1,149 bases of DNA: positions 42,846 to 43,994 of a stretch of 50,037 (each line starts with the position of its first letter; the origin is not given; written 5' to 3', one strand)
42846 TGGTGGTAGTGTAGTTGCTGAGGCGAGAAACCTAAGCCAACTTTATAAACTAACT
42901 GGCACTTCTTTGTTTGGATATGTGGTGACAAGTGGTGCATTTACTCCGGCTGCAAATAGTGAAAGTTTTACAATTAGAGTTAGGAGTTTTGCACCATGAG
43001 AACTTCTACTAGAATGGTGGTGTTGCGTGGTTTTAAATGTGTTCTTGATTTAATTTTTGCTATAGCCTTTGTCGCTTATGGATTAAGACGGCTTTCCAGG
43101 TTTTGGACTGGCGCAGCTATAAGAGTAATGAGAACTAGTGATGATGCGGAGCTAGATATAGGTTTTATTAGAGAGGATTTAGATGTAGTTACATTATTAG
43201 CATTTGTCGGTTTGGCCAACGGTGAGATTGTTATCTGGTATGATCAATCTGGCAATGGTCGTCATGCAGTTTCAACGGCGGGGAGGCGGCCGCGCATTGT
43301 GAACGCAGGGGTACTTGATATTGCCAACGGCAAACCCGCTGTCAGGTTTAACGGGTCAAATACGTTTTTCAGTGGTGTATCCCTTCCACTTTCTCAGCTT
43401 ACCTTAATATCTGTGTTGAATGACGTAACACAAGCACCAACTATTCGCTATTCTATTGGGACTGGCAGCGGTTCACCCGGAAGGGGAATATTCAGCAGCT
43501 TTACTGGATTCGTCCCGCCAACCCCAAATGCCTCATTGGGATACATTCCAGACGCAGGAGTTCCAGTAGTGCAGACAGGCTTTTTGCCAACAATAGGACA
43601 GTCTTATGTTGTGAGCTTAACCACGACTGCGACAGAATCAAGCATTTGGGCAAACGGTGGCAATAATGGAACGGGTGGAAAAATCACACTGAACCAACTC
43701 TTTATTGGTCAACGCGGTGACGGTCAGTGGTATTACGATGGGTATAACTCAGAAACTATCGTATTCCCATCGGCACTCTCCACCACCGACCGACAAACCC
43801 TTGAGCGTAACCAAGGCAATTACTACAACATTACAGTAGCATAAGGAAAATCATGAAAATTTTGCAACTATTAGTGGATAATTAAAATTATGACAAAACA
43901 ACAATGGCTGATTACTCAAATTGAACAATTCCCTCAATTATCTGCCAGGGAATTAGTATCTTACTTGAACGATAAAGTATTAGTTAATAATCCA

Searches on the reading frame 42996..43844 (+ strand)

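Call 30: search_protein_families(library=pfam, proteins=[window:42996-43844:+], max_evalue=0.01)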
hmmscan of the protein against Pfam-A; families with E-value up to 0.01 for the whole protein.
window:42996-43844:+ (282 aa): 1 family
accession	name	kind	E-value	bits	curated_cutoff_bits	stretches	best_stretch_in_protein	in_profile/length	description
PF09206.18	ArabFuran-catal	-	0.0079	15.8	25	0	30-96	19-87/315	Alpha-L-arabinofuranosidase B, catalytic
